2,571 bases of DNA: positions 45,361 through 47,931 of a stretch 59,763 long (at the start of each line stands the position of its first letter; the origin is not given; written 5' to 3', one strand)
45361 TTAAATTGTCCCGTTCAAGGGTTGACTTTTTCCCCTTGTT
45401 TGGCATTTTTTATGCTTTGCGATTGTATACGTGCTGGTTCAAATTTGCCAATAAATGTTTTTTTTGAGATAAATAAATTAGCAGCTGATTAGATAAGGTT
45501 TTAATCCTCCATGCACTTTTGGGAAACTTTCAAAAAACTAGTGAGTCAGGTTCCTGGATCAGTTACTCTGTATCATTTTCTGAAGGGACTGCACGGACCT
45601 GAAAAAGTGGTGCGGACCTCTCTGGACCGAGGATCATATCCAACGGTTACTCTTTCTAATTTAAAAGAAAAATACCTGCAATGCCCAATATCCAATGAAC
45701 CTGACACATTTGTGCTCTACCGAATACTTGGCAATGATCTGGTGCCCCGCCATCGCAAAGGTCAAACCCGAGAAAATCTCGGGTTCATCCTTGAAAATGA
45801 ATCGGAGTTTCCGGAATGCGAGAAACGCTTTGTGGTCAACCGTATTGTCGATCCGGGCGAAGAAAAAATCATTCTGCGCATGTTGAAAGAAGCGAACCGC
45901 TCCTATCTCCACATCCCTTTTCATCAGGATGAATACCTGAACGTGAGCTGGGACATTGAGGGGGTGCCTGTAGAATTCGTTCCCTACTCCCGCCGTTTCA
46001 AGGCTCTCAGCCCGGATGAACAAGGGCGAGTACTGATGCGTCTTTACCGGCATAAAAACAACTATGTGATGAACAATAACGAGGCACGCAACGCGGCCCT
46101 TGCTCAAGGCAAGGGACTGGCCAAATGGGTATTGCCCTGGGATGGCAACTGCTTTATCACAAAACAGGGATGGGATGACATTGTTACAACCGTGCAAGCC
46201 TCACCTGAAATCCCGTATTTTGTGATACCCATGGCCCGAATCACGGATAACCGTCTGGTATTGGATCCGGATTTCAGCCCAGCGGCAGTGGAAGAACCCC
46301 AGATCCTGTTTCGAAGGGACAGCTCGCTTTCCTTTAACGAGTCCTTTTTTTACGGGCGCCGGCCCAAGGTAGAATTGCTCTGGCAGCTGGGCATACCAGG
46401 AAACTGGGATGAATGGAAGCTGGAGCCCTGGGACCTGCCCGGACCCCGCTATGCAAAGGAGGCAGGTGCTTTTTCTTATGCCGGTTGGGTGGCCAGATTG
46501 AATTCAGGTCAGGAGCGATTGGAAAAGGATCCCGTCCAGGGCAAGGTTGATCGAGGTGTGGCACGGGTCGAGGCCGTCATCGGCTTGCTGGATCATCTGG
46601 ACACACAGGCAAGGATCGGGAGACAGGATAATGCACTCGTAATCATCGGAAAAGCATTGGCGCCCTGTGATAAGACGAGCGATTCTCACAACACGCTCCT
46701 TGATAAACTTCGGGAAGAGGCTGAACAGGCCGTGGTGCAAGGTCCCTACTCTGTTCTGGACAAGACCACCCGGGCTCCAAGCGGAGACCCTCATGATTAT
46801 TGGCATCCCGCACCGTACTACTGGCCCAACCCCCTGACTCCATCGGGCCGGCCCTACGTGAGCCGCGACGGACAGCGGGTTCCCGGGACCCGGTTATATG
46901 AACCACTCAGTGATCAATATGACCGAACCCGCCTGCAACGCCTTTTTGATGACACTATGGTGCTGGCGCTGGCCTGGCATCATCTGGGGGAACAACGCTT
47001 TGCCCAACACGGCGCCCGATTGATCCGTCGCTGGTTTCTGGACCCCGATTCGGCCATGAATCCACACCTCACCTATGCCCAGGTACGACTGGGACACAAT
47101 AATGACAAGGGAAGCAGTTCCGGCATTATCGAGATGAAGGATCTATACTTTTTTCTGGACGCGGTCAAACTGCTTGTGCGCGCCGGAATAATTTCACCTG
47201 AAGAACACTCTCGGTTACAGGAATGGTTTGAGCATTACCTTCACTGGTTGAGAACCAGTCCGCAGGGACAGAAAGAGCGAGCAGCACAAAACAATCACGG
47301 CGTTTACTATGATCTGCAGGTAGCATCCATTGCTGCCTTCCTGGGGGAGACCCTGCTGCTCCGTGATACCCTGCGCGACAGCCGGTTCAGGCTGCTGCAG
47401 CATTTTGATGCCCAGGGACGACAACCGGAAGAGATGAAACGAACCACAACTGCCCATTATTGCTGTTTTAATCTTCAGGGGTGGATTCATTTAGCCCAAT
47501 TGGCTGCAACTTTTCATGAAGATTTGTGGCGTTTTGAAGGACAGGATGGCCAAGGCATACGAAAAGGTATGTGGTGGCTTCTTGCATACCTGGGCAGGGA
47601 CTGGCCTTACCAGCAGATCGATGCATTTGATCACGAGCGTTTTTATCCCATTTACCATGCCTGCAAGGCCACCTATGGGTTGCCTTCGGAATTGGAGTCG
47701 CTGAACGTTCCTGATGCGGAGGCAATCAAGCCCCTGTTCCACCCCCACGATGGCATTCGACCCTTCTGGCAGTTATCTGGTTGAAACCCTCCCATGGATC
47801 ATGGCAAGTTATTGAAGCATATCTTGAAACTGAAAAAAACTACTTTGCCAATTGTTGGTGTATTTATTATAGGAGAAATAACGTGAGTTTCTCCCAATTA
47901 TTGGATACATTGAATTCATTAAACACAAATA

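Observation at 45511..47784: Unknown B domain + alginate-lyase-fold module present twice: standalone here, and embedded in the giant ORF at 37315-39405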

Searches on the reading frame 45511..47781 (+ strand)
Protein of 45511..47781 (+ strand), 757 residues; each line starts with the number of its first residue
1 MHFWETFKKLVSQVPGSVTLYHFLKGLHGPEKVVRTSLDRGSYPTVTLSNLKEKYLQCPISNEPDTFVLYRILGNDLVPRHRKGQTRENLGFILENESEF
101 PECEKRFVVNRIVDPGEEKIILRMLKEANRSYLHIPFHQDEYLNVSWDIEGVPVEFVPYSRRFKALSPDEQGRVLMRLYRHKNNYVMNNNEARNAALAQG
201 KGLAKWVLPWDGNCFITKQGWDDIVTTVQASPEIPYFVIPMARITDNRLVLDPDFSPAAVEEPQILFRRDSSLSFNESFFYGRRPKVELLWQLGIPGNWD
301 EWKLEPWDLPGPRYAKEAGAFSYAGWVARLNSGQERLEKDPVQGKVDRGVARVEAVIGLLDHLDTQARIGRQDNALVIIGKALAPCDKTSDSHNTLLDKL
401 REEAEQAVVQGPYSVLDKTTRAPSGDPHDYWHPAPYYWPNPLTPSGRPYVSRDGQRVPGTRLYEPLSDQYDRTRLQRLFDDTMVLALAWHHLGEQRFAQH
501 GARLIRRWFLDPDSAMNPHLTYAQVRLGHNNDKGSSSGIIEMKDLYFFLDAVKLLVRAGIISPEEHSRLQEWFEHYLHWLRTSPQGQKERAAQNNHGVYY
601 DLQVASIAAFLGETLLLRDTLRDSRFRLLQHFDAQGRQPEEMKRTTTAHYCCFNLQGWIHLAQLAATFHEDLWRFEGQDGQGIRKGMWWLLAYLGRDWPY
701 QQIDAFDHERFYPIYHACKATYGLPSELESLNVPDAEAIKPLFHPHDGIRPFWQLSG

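Call 6: search_protein_families(library=pfam, proteins=[window:45511-47781:+], max_evalue=0.01)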
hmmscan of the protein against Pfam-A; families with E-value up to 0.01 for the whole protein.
window:45511-47781:+ (757 aa): 1 family
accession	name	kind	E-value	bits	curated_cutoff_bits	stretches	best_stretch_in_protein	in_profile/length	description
PF05426.18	Alginate_lyase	-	4.8e-70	236.6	22.2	1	418-694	5-269/275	Alginate lyase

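Call 8: search_solved_structures(query=window:45511-47781:+, max_evalue=1, show_alignments=3)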
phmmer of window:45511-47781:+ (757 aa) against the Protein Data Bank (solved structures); distinct sequences matched with E-value up to 1: 11.
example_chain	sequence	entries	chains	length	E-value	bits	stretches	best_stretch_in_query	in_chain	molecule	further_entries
3nfv_A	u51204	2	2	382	2.6e-66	227.1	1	383-711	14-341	alginate lyase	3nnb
8bdq_A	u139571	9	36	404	2.8e-45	157.6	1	400-715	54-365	Alginate lyase family protein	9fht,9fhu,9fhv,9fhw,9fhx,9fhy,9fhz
9fi5_A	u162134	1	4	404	9.5e-45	155.8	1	400-715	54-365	Alginate lyase family protein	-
9fi3_A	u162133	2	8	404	1.3e-44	155.4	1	400-715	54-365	Alginate lyase family protein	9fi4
9fi0_A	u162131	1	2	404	1.3e-44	155.3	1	400-715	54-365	Alginate lyase family protein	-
9fi1_A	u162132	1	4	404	2.4e-44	154.5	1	400-715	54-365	Alginate lyase family protein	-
9fi6_A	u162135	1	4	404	3.3e-44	154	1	400-715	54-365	Alginate lyase family protein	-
1q3b_A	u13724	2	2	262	0.043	14.7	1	250-324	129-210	Endonuclease VIII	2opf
2oq4_A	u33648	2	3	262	0.044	14.7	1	250-324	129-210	Endonuclease VIII | Endonuclease 8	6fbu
1k3w_A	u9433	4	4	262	0.044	14.7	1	250-324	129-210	Endonuclease VIII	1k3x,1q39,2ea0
1q3c_A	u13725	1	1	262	0.044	14.7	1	250-324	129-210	Endonuclease VIII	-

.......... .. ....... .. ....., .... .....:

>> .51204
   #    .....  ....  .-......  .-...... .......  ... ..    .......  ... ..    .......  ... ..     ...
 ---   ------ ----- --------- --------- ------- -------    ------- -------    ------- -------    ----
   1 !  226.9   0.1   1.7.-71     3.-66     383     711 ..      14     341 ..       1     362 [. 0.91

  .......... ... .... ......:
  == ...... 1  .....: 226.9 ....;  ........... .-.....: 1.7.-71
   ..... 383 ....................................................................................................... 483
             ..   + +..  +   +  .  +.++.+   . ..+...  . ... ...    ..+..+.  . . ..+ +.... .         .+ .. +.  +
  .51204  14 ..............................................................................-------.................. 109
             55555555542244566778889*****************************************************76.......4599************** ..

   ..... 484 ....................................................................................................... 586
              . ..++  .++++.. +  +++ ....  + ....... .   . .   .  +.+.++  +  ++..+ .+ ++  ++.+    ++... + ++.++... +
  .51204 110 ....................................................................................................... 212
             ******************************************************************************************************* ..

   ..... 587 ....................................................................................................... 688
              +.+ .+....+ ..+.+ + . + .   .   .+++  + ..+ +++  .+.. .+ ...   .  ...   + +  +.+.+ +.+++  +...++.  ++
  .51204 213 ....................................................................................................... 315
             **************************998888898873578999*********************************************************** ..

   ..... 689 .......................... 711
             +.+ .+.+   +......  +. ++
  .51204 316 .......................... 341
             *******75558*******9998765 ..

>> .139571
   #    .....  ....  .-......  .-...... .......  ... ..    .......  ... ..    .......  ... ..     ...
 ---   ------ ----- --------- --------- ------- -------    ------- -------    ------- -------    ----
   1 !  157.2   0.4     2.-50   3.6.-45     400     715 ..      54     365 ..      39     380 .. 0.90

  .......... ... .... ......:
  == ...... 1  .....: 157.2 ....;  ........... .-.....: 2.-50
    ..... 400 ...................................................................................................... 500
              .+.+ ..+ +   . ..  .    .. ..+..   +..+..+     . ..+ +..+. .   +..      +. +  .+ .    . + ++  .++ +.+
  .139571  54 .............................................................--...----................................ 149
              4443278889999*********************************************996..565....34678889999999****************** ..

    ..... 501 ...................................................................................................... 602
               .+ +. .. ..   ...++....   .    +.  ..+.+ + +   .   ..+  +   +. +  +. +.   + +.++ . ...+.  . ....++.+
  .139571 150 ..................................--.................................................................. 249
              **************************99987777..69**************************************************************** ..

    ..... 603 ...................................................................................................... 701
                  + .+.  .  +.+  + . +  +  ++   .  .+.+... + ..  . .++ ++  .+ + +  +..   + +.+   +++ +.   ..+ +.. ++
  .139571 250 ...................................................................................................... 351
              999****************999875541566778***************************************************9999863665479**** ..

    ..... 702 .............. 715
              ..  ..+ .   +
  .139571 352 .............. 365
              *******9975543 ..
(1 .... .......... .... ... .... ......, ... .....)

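Call 12: search_protein_families(library=ncbifam, proteins=[window:45511-47781:+], max_evalue=0.01)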
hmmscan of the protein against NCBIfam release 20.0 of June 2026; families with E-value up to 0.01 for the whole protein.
window:45511-47781:+ (757 aa): 0 families

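Call 15: find_homologous_proteins(query=window:45511-47781:+, max_evalue=1e-20)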
Query window:45511-47781:+ (757 aa): 1082 proteins with E <= 1e-20 among 8000 candidates; the best 120 are listed.
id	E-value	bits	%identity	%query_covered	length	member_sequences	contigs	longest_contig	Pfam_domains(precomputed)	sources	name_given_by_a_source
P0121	0.0e+0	1809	100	100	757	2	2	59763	PF05426.19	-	-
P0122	0.0e+0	1549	85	100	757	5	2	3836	PF05426.19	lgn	-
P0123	0.0e+0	1310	73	100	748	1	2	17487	PF05426.19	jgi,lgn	jgi:hypothetical protein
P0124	0.0e+0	1205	66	100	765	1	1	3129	PF05426.19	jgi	-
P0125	0.0e+0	1197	65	100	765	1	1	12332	PF05426.19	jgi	-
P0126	0.0e+0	1185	65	100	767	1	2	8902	PF05426.19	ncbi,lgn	-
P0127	0.0e+0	1178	65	100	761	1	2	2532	PF05426.19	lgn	-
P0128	0.0e+0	1176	65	100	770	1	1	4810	PF05426.19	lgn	-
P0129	0.0e+0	1175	64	100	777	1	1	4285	PF05426.19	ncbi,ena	-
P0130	0.0e+0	1167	65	99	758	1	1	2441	PF05426.19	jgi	-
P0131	0.0e+0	1164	65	100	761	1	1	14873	PF05426.19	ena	-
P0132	0.0e+0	1158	62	100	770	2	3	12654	PF05426.19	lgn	-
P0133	0.0e+0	1156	65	99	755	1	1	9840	PF05426.19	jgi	-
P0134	0.0e+0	1155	64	99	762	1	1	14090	PF05426.19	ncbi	-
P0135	0.0e+0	1146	64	96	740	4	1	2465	PF05426.19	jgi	jgi:hypothetical protein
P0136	0.0e+0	1131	62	99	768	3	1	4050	PF05426.19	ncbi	ncbi:MAG: alginate lyase family protein [Desulfosalsimonas sp.]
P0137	0.0e+0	1125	62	99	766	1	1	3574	PF05426.19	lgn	-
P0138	0.0e+0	1112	62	100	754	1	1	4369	PF05426.19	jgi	jgi:hypothetical protein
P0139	0.0e+0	1099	62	99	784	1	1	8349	PF05426.19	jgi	-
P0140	0.0e+0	1098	61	100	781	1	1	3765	PF05426.19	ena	-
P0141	0.0e+0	1051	61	96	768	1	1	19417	PF05426.19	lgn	-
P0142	0.0e+0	1045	60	99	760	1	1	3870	PF05426.19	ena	-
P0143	0.0e+0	1040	61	96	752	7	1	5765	PF05426.19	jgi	jgi:hypothetical protein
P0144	0.0e+0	1030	59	99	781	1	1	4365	PF05426.19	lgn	-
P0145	0.0e+0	1026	58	100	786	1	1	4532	PF05426.19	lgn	-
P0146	0.0e+0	1021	58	99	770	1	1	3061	PF05426.19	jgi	jgi:hypothetical protein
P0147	0.0e+0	1019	61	96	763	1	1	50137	PF05426.19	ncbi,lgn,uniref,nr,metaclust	ncbi:alginate lyase family protein [Halomonas daqiaonensis]|uniref:Alginate lyase n=1 Tax=Halomonas 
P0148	0.0e+0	1017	61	95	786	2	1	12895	PF05426.19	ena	-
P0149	0.0e+0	1016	59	99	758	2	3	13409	PF05426.19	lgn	-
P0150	0.0e+0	1013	58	99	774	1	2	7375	PF05426.19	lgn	-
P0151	0.0e+0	1013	62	92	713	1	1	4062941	PF05426.19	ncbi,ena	-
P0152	0.0e+0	1013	58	99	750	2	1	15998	PF05426.19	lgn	-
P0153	0.0e+0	1011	60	93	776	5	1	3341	PF05426.19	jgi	-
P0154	0.0e+0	1011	57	99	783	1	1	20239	PF05426.19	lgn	-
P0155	1.4e-298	1010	59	98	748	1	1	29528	PF05426.19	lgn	-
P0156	1.5e-298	1010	63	91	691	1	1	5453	PF05426.19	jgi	jgi:hypothetical protein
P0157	2.5e-298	1009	57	99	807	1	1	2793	PF05426.19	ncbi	-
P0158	1.8e-297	1007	58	99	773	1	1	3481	PF05426.19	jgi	jgi:hypothetical protein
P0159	3.4e-297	1006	59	99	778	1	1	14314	PF05426.19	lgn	-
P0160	5.5e-296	1002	59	94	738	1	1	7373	PF05426.19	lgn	-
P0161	9.6e-296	1001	57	100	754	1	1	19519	PF05426.19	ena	-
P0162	6.3e-295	998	59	95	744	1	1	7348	PF05426.19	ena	-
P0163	2.5e-294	996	59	95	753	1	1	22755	PF05426.19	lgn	-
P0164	8.3e-294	995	57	100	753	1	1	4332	PF05426.19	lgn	-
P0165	2.3e-293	993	53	96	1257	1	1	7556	PF05426.19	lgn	-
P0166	5.5e-293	992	57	100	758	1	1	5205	PF05426.19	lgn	-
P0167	9.4e-292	988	57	99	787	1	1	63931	PF05426.19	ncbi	-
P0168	3.3e-291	986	58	99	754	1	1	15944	PF05426.19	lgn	-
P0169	4.1e-291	986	58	96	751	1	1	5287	PF05426.19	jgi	jgi:hypothetical protein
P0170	8.0e-291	985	60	93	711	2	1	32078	PF05426.19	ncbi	-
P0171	9.7e-291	984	52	96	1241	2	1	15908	PF05426.19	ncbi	-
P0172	1.5e-290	984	60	93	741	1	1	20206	PF05426.19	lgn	-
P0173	1.7e-290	984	58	97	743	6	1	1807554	PF05426.19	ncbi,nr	ncbi:alginate lyase family protein [Halomonas sp. MCCC 1A17488]|nr:alginate lyase family protein [Ha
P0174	2.9e-290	983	57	99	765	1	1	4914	PF05426.19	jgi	jgi:hypothetical protein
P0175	8.9e-290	981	45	93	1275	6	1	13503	PF05426.19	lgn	-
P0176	2.5e-289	980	61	91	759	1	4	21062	PF05426.19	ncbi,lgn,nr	ncbi:MAG: alginate lyase family protein [Ectothiorhodospiraceae bacterium]|nr:alginate lyase family 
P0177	3.6e-289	979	56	99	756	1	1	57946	PF05426.19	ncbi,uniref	ncbi:alginate lyase family protein [Litchfieldella rifensis]|uniref:Alginate lyase family protein n=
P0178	5.2e-289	979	56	100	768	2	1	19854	PF05426.19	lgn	-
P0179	1.4e-288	977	58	99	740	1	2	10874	PF05426.19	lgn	-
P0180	2.0e-288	977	56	99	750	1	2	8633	PF05426.19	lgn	-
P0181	3.6e-288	976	57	99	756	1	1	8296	PF05426.19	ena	-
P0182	4.9e-288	975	56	99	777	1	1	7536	PF05426.19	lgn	-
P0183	1.5e-287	974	59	95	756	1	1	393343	PF05426.19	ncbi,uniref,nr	ncbi:alginate lyase family protein [Halomonas sp. M5N1S17]|uniref:alginate lyase family protein n=1 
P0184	2.3e-287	973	55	99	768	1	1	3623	PF05426.19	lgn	-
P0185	5.1e-287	972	55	99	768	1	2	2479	PF05426.19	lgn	-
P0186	3.6e-286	969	60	91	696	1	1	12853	PF05426.19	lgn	-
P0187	4.2e-286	969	56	99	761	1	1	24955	PF05426.19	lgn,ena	-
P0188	1.9e-285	967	58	95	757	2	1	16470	PF05426.19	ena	-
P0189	2.3e-285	967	59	95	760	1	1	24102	PF05426.19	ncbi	-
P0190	8.9e-285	965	55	99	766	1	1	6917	PF05426.19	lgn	-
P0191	1.1e-284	964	57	94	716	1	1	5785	PF05426.19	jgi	jgi:hypothetical protein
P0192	1.2e-284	964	60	92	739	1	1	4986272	PF05426.19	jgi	jgi:hypothetical protein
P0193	1.6e-284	964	57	95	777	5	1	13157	PF05426.19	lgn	-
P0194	2.7e-283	960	55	99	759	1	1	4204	PF05426.19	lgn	-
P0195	5.6e-283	959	59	91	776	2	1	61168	PF05426.19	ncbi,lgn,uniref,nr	ncbi:alginate lyase family protein [Microbulbifer rhizosphaerae]|uniref:Alginate lyase domain-contai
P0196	6.5e-283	958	57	95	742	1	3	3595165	PF05426.19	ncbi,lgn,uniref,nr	ncbi:alginate lyase family protein [Chromohalobacter canadensis]|uniref:Alginate lyase family protei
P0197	1.1e-282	958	59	96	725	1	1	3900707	PF05426.19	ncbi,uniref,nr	ncbi:alginate lyase family protein [Halomonas sp. 3H]|uniref:alginate lyase family protein n=1 Tax=H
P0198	3.4e-282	956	60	90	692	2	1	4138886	PF05426.19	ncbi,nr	ncbi:hypothetical protein QHL1GM_18690 [Halomonas sp. QHL1]|nr:hypothetical protein QHL1GM_18690 [Ha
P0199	3.8e-282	956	59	93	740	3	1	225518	PF05426.19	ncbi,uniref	ncbi:alginate lyase family protein [Billgrantia bachuensis]|uniref:alginate lyase family protein n=1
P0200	6.3e-282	955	61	91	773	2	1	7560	PF05426.19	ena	-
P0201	7.8e-282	955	56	99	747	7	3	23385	PF05426.19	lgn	-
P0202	1.4e-281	954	55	99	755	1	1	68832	PF05426.19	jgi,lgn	jgi:hypothetical protein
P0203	1.9e-281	954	56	100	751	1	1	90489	PF05426.19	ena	-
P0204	2.1e-281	953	56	93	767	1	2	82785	PF05426.19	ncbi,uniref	ncbi:alginate lyase family protein [Microbulbifer echini]|uniref:Alginate lyase family protein n=1 T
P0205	3.1e-281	953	55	99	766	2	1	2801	PF05426.19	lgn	-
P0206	4.2e-280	949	57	99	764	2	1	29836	PF05426.19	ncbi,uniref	ncbi:alginate lyase family protein [Thioalkalivibrio sp. ALE19]|uniref:alginate lyase family protein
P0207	1.1e-279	948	55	100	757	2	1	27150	PF05426.19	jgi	jgi:hypothetical protein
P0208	4.6e-278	942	57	91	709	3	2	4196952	PF05426.19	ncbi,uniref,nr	ncbi:alginate lyase family protein [Microbulbifer elongatus]|uniref:alginate lyase family protein n=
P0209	6.3e-278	942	57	96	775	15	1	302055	PF05426.19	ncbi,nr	nr:alginate lyase family protein [Thioalkalivibrio sp. ALJ1]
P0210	9.9e-278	941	56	99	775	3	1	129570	PF05426.19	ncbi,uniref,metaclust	ncbi:alginate lyase family protein [Thioalkalivibrio sp. ARh3]|uniref:alginate lyase family protein 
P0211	2.0e-277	940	55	100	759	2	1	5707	PF05426.19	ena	-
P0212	2.6e-277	940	55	99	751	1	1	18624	PF05426.19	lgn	-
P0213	2.7e-277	940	60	91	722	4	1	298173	PF05426.19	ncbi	-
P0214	9.0e-277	938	54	100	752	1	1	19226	PF05426.19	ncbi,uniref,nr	ncbi:alginate lyase family protein [Gammaproteobacteria bacterium AB-CW1]|uniref:Alginate lyase fami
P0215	1.0e-276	938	54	99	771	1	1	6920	PF05426.19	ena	-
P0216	1.0e-276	938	59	94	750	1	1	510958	PF05426.19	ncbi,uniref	ncbi:alginate lyase family protein [Halomonas sp. A29]|uniref:alginate lyase family protein n=1 Tax=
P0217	2.1e-276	937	56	99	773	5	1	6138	PF05426.19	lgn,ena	-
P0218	5.0e-276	936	60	91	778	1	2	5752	PF05426.19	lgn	-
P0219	1.6e-275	934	54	99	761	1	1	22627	PF05426.19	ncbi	-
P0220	4.2e-275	933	55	99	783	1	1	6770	PF05426.19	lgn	-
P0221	1.6e-274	931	56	99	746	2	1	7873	PF05426.19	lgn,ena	-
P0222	1.6e-274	931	55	99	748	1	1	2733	PF05426.19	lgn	-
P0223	3.9e-274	929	56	96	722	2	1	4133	PF05426.19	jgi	jgi:hypothetical protein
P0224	1.4e-272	924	58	91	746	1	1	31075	PF05426.19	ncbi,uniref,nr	ncbi:alginate lyase family protein [Billgrantia aerodenitrificans]|uniref:Alginate lyase family prot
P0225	2.0e-272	924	55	99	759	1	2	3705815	PF05426.19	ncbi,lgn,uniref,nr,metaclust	ncbi:hypothetical protein FP2506_13029 [Fulvimarina pelagi HTCC2506]|uniref:Alginate lyase domain-co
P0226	1.9e-271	921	58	92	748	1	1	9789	PF05426.19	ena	-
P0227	2.6e-271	920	54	99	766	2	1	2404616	PF05426.19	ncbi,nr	ncbi:alginate lyase family protein [Microbulbifer donghaiensis]|nr:alginate lyase family protein [Mi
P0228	3.5e-270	916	58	91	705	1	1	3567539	PF05426.19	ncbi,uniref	ncbi:alginate lyase family protein [Kushneria sp. TE3]|uniref:alginate lyase family protein n=1 Tax=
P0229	2.7e-269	913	49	93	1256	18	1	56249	PF05426.19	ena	-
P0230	3.9e-269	913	56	92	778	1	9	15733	PF05426.19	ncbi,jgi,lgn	jgi:hypothetical protein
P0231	7.1e-269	912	57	91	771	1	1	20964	PF05426.19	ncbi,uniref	ncbi:alginate lyase family protein [Microbulbifer sp. 2201CG32-9]|uniref:alginate lyase family prote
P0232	1.2e-268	911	56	95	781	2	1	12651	PF05426.19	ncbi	ncbi:MAG: alginate lyase family protein [Pirellulaceae bacterium]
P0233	1.6e-268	911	56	99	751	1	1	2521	PF05426.19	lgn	-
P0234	8.3e-268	909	55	95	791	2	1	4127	PF05426.19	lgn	-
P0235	1.2e-267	908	55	95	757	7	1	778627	PF05426.19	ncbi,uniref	ncbi:alginate lyase family protein [Salinicola sp. V024]|uniref:alginate lyase family protein n=1 Ta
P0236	3.8e-267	906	54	100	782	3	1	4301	PF05426.19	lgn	-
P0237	4.0e-267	906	55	96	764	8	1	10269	PF05426.19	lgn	-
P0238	1.0e-266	905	57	91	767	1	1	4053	PF05426.19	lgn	-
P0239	1.3e-266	905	47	99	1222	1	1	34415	PF05426.19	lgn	-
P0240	5.2e-266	903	57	92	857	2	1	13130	PF04101.23,PF05426.19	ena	-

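Call 23: find_encoding_contigs(protein=P0147, flank=10000, max_places=2)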
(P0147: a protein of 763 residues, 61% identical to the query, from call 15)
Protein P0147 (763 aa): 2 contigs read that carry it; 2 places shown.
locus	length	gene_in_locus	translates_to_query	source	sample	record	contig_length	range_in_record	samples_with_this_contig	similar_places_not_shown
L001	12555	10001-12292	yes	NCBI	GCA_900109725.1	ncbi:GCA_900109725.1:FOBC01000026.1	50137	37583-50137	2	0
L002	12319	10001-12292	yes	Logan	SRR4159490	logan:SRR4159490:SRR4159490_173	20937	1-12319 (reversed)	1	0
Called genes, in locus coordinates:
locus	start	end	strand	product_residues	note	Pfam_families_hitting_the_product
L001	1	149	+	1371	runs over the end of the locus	PF13439:Glyco_transf_4, PF13579:Glyco_trans_4_4, PF00534:Glycos_transf_1, PF13524:Glyco_trans_1_2 (weak), PF13692:Glyco_trans_1_4, PF13524:Glyco_trans_1_2, PF00534:Glycos_transf_1 (weak), PF13692:Glyco_trans_1_4 (weak)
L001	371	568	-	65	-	-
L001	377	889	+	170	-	PF03567:Sulfotransfer_2 (weak)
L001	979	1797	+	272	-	PF13578:Methyltransf_24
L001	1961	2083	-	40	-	-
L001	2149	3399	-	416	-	PF20042:DUF6444, PF03050:DDE_Tnp_IS66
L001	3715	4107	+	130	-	-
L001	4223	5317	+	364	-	PF13701:DDE_Tnp_1_4, PF01609:DDE_Tnp_1 (weak)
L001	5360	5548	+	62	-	-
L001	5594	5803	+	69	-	-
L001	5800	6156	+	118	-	PF05717:TnpB_IS66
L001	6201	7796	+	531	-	PF13007:LZ_Tnp_IS66, PF13005:zf-IS66, PF03050:DDE_Tnp_IS66, PF13817:DDE_Tnp_IS66_C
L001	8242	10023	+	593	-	PF13579:Glyco_trans_4_4, PF13439:Glyco_transf_4, PF00534:Glycos_transf_1, PF13692:Glyco_trans_1_4, PF13524:Glyco_trans_1_2 (weak)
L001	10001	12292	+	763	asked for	PF05426:Alginate_lyase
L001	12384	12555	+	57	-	?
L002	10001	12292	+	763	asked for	PF05426:Alginate_lyase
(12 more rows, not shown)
